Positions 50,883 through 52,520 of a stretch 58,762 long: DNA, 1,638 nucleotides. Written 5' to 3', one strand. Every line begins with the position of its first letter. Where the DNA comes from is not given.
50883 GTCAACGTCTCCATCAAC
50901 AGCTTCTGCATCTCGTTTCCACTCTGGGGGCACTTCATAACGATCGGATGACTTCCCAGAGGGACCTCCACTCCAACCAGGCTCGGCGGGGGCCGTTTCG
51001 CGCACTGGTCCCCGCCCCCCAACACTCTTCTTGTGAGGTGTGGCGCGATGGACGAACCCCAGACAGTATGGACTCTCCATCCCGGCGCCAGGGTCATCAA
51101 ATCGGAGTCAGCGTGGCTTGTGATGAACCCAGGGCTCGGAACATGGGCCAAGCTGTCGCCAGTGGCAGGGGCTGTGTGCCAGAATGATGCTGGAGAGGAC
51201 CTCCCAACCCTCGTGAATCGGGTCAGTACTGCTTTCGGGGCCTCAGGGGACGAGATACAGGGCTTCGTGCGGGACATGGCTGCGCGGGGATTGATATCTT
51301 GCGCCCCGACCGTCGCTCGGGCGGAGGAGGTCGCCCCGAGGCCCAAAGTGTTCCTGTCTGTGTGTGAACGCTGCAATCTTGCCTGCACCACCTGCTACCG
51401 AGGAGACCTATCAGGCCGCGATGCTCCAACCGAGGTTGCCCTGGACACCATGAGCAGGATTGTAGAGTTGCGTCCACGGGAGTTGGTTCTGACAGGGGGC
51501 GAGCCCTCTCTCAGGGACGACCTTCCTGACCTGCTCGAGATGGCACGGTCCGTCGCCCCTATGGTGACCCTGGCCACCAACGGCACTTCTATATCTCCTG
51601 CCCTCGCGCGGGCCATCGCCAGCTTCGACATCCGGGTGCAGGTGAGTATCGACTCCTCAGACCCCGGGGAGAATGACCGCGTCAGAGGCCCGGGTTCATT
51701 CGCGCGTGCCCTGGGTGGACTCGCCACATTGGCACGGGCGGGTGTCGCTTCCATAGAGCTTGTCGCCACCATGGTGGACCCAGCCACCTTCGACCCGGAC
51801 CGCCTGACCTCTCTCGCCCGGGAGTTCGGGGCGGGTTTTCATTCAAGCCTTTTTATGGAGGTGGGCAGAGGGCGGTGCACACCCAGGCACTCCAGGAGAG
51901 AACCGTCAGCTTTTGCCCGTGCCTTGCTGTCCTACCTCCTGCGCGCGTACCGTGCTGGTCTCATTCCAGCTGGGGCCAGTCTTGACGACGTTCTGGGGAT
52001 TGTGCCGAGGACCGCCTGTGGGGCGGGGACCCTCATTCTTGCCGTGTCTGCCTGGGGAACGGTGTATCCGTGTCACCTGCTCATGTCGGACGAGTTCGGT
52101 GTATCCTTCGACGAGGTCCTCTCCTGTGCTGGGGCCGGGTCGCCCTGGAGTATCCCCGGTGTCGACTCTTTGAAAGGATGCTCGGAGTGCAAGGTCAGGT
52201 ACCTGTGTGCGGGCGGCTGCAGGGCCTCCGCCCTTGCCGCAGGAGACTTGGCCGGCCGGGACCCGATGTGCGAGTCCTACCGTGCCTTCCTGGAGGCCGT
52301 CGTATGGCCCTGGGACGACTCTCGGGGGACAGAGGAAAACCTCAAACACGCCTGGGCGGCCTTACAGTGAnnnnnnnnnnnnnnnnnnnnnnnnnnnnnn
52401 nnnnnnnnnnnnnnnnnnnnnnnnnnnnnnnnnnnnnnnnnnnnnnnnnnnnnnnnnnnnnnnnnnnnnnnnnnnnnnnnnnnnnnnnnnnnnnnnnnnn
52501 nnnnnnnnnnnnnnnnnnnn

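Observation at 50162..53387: Compact uncharacterised RiPP-like cluster: LuxR-type regulator, small ORF, RRE-radical SAM/SPASM maturase, CPBP intramembrane protease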

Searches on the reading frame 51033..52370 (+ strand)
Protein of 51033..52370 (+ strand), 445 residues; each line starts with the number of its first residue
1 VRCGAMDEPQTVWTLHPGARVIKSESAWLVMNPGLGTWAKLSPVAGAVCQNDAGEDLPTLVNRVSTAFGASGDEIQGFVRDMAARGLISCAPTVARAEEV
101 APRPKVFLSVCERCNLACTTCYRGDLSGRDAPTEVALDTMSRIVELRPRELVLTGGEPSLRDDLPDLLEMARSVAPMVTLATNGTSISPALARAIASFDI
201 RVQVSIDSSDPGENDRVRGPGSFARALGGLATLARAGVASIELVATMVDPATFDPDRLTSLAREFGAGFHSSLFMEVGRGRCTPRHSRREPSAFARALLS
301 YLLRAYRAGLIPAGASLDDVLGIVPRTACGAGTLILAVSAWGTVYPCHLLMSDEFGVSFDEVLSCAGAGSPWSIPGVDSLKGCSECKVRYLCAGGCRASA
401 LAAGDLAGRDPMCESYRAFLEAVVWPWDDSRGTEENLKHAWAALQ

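Call 3: search_protein_families(library=pfam, proteins=[window:51033-52370:+], max_evalue=0.01)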
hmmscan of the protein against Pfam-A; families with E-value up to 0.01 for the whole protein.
window:51033-52370:+ (445 aa): 2 families
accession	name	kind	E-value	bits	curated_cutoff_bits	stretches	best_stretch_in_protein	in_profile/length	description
PF04055.27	Radical_SAM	-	3.4e-17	63.6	29.5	1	109-240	2-143/166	Radical SAM superfamily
PF13353.11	Fer4_12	-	0.00032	21.4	22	1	112-217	13-128/137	4Fe-4S single cluster domain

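Call 4: search_protein_families(library=ncbifam, proteins=[window:51033-52370:+], max_evalue=0.01)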
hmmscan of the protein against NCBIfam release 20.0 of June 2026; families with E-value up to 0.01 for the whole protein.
window:51033-52370:+ (445 aa): 58 families (the best 25 are shown)
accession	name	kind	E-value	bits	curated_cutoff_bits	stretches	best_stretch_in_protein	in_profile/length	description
TIGR03962.1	mycofact_rSAM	equivalog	6.6e-29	101.1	265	1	112-413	20-331/339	mycofactocin radical SAM maturase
NF045574.1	sacti_mat_StsB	exception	5.2e-27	94.8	625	2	25-239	21-234/466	StsB family radical SAM/SPASM domain sactipeptide maturase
TIGR04055.1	rSAM_NirJ2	equivalog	1.3e-22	80.7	500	1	111-413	7-322/326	putative heme d1 biosynthesis radical SAM protein NirJ2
TIGR04545.1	rSAM_ahbD_hemeb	equivalog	4.5e-22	78.9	500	1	110-281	6-182/339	heme b synthase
TIGR04051.1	rSAM_NirJ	equivalog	7.5e-22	77.8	515.45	1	104-283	2-185/354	heme d1 biosynthesis radical SAM protein NirJ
NF050035.1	rSAM_WgK_link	exception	9.4e-20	70.9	650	1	106-236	11-146/367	radical SAM/SPASM peptide maturase WgkB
TIGR04250.1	SCM_rSAM_ScmE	equivalog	1.2e-18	67.2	400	1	106-239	5-143/358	SynChlorMet cassette radical SAM/SPASM protein ScmE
NF047865.1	rSAM_PapB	equivalog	2e-18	66.7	340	2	107-237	6-153/330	PapB family radical SAM/SPASM ranthipeptide maturase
TIGR04053.2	TIGR04053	equivalog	1.7e-17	63.7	395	1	106-284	10-196/366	TIGR04053 family radical SAM/SPASM domain-containing protein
NF049973.1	radical_Rv1681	equivalog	2.2e-17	63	380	1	105-261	73-233/326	Rv1681 family radical SAM protein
TIGR04347.1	pseudo_SAM_Halo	equivalog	6.7e-17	61.8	525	1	97-238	31-176/390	TIGR04347 family pseudo-SAM/SPASM protein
TIGR04303.1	GeoRSP_rSAM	equivalog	1e-16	61.4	400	1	109-251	10-155/325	GeoRSP system radical SAM/SPASM protein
TIGR03906.1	quino_hemo_SAM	equivalog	4.1e-16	58.7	453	2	69-147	54-137/467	quinohemoprotein amine dehydrogenase maturation protein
TIGR04054.1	rSAM_NirJ1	equivalog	7.3e-16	57.8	650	1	104-232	36-168/387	putative heme d1 biosynthesis radical SAM protein NirJ1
TIGR04251.1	SCM_rSAM_ScmF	equivalog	1.1e-15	57.9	400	1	104-267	4-174/353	SynChlorMet cassette radical SAM/SPASM protein ScmF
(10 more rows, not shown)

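Call 6: find_homologous_proteins(query=window:51033-52370:+, max_evalue=0.00001)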
Query window:51033-52370:+ (445 aa): 91 proteins with E <= 0.00001 among 8000 candidates.
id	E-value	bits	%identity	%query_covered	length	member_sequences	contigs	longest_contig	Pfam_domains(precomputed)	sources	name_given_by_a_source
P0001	1.6e-121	425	47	98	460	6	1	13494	PF04055.28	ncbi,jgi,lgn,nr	ncbi:MAG: radical SAM protein [Firmicutes bacterium]|jgi:radical SAM protein with 4Fe4S-binding SPAS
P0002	7.2e-117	409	47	98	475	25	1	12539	PF04055.28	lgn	-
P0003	3.2e-116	407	47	98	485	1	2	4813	PF04055.28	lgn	-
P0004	1.6e-104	369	42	97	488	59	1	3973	PF04055.28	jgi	-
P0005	8.3e-103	363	41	97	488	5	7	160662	PF04055.28,PF05402.19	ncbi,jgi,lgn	jgi:radical SAM protein with 4Fe4S-binding SPASM domain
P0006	8.5e-103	363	41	97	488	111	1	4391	PF04055.28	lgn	-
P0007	2.6e-99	352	41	97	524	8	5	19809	PF04055.28,PF05402.19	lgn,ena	-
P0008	6.2e-20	90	29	69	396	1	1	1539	PF13186.12,PF04055.28,PF13353.12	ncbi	-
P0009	8.8e-19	86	30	80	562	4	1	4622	PF13186.12,PF04055.28,PF13353.12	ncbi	ncbi:MAG: radical SAM protein, partial [Planctomycetota bacterium]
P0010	1.8e-17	82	32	67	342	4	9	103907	PF13186.12,PF04055.28,PF13353.12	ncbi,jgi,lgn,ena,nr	ncbi:MAG: pyrroloquinoline quinone biosynthesis protein PqqE [Methanosaeta sp. PtaB.Bin039]|nr:MAG: 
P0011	4.7e-17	80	29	67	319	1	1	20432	PF13186.12,PF04055.28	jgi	jgi:AdoMet-dependent heme synthase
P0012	2.8e-16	78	29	74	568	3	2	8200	PF13186.12,PF04055.28,PF13353.12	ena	-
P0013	5.7e-16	77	30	80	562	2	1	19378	PF13186.12,PF04055.28,PF13353.12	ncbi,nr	ncbi:MAG: radical SAM protein [Planctomycetota bacterium]|nr:radical SAM protein [Planctomycetota ba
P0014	1.1e-15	76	28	83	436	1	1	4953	PF13186.12,PF04055.28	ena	-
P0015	2.9e-15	75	30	75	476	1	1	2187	PF13186.12,PF04055.28,PF13353.12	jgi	jgi:radical SAM protein with 4Fe4S-binding SPASM domain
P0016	5.4e-15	74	27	88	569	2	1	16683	PF13186.12,PF04055.28,PF13353.12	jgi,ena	-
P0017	1.0e-14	73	28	69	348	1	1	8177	PF13186.12,PF04055.28,PF13353.12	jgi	jgi:AdoMet-dependent heme synthase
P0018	2.0e-13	68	26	73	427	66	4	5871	PF13186.12,PF04055.28,PF13353.12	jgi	-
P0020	7.2e-13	67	33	40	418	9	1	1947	PF13186.12,PF04055.28,PF13353.12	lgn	-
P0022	8.4e-11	60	29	72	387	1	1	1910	PF13186.12,PF04055.28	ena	-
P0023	9.1e-11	60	27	68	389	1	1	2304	PF13186.12,PF04055.28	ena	-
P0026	1.2e-10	59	26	69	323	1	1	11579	PF13186.12,PF04055.28,PF13353.12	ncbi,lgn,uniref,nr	ncbi:radical SAM protein [Methanoculleus sp. FWC-SCC1]|uniref:Radical SAM protein n=1 Tax=Methanocul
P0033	6.0e-10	57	27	70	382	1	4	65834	PF13186.12,PF04055.28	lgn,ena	-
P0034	6.4e-10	57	27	68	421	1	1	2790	PF13186.12,PF04055.28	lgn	-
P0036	1.1e-9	56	27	68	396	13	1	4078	PF13186.12,PF04055.28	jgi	jgi:radical SAM protein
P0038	1.6e-9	56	27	69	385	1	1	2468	PF13186.12,PF04055.28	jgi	jgi:radical SAM protein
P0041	2.2e-9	55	30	71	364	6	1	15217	PF13186.12,PF04055.28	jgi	-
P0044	2.6e-9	55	29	71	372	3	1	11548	PF13186.12,PF04055.28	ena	-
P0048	4.0e-9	54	26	71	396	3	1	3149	PF13186.12,PF04055.28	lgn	-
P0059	2.8e-8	52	35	28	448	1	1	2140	PF13186.12,PF04055.28,PF13353.12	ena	-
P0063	3.5e-8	51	27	68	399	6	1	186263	PF13186.12,PF04055.28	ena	-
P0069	1.3e-7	49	26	68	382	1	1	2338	PF13186.12,PF04055.28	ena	-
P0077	3.3e-7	48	24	75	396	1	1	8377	PF13186.12,PF04055.28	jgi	jgi:radical SAM protein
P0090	2.0e-6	45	25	67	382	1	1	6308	PF13186.12,PF04055.28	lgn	-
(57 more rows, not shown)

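Call 7: find_encoding_contigs(protein=P0001, flank=6000, max_places=4)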
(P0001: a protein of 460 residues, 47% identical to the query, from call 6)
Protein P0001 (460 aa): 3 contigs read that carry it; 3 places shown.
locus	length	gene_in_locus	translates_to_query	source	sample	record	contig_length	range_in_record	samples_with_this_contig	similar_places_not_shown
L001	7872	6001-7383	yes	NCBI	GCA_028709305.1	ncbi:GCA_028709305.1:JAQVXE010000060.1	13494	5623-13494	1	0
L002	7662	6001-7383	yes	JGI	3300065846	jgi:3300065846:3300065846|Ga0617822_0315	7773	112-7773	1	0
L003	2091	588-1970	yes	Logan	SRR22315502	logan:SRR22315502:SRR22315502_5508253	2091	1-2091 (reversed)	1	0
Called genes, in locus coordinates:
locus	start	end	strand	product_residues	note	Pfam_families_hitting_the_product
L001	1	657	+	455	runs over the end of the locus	-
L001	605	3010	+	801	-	-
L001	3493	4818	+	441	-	PF22039:HUTI_composite_bact (weak), PF01979:Amidohydro_1, PF07969:Amidohydro_3 (faint)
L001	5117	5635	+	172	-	PF00196:GerE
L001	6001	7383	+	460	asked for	PF04055:Radical_SAM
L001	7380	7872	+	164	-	?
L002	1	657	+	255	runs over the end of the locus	?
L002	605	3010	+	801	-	-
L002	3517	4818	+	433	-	PF22039:HUTI_composite_bact (weak), PF07969:Amidohydro_3 (faint), PF01979:Amidohydro_1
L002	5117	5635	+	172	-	PF00196:GerE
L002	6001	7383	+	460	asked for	PF04055:Radical_SAM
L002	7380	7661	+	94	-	?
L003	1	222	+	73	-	?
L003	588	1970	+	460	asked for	PF04055:Radical_SAM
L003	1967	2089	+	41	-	?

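Call 8: find_encoding_contigs(protein=P0005, flank=6000, max_places=4)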
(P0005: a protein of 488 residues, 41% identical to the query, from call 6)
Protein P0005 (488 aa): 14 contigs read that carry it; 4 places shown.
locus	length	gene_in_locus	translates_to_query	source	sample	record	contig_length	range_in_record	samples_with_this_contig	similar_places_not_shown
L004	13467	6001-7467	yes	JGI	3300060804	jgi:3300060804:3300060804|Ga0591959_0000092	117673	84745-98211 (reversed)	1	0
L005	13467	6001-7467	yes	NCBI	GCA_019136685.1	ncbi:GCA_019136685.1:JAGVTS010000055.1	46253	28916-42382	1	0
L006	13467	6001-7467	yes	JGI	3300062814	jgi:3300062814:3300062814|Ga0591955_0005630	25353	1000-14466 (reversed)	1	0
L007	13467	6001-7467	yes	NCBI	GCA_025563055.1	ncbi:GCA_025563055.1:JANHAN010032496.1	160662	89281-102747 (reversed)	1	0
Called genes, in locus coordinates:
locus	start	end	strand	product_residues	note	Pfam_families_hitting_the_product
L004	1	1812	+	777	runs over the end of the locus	PF01315:Ald_Xan_dh_C, PF02738:MoCoBD_1, PF20256:MoCoBD_2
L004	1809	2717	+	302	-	PF00941:FAD_binding_5, PF03450:CO_deh_flav_C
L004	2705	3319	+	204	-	PF00111:Fer2 (weak), PF01799:Fer2_2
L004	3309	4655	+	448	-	PF22039:HUTI_composite_bact, PF07969:Amidohydro_3 (faint), PF01979:Amidohydro_1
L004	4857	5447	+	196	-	PF00196:GerE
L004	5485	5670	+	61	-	-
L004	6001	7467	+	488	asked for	PF05402:PqqD (faint), PF04055:Radical_SAM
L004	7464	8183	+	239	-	PF02517:Rce1-like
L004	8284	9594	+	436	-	PF01018:GTP1_OBG, PF00009:GTP_EFTU (faint), PF01926:MMR_HSR1, PF02421:FeoB_N, PF09269:DUF1967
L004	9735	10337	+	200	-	PF01467:CTP_transf_like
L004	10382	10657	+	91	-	PF00076:RRM_1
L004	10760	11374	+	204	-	PF01966:HD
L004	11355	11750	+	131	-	PF02410:RsfS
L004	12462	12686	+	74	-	-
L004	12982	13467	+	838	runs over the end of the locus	PF00133:tRNA-synt_1, PF01406:tRNA-synt_1e (faint), PF09334:tRNA-synt_1g, PF13603:tRNA-synt_1_2, PF00133:tRNA-synt_1, PF09334:tRNA-synt_1g (weak), PF08264:Anticodon_1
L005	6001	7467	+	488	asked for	PF05402:PqqD (faint), PF04055:Radical_SAM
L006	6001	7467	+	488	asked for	PF05402:PqqD (faint), PF04055:Radical_SAM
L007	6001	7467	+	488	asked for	PF05402:PqqD (faint), PF04055:Radical_SAM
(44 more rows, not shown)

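Call 9: find_encoding_contigs(protein=P0002, flank=6000, max_places=3)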
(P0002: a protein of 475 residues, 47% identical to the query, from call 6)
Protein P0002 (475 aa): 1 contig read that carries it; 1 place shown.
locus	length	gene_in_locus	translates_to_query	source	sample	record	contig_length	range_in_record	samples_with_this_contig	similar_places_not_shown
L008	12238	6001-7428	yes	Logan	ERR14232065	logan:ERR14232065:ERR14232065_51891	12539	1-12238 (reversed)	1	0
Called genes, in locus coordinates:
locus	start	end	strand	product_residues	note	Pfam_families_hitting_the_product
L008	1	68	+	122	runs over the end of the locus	?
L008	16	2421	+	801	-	-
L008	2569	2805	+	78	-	-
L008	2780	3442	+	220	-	PF00291:PALP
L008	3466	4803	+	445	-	PF22039:HUTI_composite_bact (weak), PF07969:Amidohydro_3 (faint), PF01979:Amidohydro_1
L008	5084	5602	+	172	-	PF00196:GerE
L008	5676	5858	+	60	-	-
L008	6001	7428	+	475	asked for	PF04055:Radical_SAM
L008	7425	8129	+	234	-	PF02517:Rce1-like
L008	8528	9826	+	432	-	PF01018:GTP1_OBG, PF00009:GTP_EFTU (faint), PF01926:MMR_HSR1, PF02421:FeoB_N, PF09269:DUF1967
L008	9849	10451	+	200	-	PF01467:CTP_transf_like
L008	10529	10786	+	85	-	PF00076:RRM_1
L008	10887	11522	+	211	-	PF01966:HD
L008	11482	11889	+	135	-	PF02410:RsfS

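Call 10: find_encoding_contigs(protein=P0007, flank=6000, max_places=4)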
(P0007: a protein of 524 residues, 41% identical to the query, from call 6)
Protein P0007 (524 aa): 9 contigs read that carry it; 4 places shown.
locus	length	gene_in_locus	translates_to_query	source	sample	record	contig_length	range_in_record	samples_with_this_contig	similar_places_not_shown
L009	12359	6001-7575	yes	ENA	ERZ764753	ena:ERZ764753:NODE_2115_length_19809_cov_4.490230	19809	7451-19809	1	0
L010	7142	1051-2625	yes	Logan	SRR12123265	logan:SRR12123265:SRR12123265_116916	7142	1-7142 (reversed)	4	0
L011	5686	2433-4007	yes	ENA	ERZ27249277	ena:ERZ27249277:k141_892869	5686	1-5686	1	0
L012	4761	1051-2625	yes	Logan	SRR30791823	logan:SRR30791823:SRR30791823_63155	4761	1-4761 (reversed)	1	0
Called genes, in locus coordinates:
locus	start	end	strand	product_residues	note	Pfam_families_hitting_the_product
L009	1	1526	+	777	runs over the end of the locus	PF01315:Ald_Xan_dh_C, PF02738:MoCoBD_1, PF20256:MoCoBD_2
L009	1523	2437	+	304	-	PF00941:FAD_binding_5, PF03450:CO_deh_flav_C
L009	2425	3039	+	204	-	PF00111:Fer2 (weak), PF01799:Fer2_2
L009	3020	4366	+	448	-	PF22039:HUTI_composite_bact, PF07969:Amidohydro_3 (faint), PF01979:Amidohydro_1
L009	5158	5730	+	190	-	PF00196:GerE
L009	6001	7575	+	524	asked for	PF05402:PqqD (weak), PF04055:Radical_SAM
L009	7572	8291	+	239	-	PF02517:Rce1-like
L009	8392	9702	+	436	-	PF01018:GTP1_OBG, PF01926:MMR_HSR1, PF02421:FeoB_N, PF09269:DUF1967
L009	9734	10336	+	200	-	PF01467:CTP_transf_like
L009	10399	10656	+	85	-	PF00076:RRM_1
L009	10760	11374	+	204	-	PF01966:HD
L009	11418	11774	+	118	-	PF02410:RsfS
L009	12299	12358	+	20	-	?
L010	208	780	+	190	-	PF00196:GerE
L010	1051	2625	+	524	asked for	PF05402:PqqD (weak), PF04055:Radical_SAM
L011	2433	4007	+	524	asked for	PF05402:PqqD (weak), PF04055:Radical_SAM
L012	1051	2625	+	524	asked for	PF05402:PqqD (weak), PF04055:Radical_SAM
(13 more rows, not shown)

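Call 19: search_solved_structures(query=A3, max_evalue=0.001, show_alignments=2)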
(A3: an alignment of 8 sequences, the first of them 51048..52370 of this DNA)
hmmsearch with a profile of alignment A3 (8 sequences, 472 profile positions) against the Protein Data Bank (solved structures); distinct sequences matched with E-value up to 0.001: 17.
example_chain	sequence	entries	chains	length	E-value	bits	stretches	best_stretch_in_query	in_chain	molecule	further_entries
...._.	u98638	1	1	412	3.2e-16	62.2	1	115-292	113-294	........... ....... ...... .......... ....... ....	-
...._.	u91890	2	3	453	5.3e-16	61.5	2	25-229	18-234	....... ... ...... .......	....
8wm2_A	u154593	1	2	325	5.2e-14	54.9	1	111-214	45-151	Fe-S radical SAM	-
7voc_C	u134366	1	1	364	1.3e-12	50.3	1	80-245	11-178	Cytosylglucuronate decarboxylase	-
7vob_C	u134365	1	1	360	1.3e-12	50.3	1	80-245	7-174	Cytosylglucuronate decarboxylase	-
8vpo_A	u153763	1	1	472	1.4e-11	46.9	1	67-272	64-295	Radical SAM core domain-containing protein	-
7tol_A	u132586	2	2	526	2.7e-10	42.6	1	110-195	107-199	glycerol dibiphytanyl glycerol tetraether - macrocyclic archaeol synthase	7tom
2fb2_A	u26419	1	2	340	3.8e-09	38.9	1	114-226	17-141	Molybdenum cofactor biosynthesis protein A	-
6c8v_A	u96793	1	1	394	5.7e-09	38.3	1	117-439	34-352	Coenzyme PQQ synthesis protein E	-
1tv7_A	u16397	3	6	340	7.4e-09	37.9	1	114-225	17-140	Molybdenum cofactor biosynthesis protein A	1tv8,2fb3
4k37_A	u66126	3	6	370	7.5e-07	31.3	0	120-219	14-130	Anaerobic sulfatase-maturating enzyme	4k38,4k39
4k36_A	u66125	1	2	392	8.5e-07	31.1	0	120-218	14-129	Anaerobic sulfatase-maturating enzyme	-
5v1q_A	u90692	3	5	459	9.8e-07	30.9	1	120-205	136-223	Radical SAM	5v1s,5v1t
9gm3_A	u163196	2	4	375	2.2e-06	29.7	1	114-264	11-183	ChlB radical SAM domain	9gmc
7wzv_A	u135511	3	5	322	2.8e-06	29.4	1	117-211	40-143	4Fe-4S cluster-binding domain-containing protein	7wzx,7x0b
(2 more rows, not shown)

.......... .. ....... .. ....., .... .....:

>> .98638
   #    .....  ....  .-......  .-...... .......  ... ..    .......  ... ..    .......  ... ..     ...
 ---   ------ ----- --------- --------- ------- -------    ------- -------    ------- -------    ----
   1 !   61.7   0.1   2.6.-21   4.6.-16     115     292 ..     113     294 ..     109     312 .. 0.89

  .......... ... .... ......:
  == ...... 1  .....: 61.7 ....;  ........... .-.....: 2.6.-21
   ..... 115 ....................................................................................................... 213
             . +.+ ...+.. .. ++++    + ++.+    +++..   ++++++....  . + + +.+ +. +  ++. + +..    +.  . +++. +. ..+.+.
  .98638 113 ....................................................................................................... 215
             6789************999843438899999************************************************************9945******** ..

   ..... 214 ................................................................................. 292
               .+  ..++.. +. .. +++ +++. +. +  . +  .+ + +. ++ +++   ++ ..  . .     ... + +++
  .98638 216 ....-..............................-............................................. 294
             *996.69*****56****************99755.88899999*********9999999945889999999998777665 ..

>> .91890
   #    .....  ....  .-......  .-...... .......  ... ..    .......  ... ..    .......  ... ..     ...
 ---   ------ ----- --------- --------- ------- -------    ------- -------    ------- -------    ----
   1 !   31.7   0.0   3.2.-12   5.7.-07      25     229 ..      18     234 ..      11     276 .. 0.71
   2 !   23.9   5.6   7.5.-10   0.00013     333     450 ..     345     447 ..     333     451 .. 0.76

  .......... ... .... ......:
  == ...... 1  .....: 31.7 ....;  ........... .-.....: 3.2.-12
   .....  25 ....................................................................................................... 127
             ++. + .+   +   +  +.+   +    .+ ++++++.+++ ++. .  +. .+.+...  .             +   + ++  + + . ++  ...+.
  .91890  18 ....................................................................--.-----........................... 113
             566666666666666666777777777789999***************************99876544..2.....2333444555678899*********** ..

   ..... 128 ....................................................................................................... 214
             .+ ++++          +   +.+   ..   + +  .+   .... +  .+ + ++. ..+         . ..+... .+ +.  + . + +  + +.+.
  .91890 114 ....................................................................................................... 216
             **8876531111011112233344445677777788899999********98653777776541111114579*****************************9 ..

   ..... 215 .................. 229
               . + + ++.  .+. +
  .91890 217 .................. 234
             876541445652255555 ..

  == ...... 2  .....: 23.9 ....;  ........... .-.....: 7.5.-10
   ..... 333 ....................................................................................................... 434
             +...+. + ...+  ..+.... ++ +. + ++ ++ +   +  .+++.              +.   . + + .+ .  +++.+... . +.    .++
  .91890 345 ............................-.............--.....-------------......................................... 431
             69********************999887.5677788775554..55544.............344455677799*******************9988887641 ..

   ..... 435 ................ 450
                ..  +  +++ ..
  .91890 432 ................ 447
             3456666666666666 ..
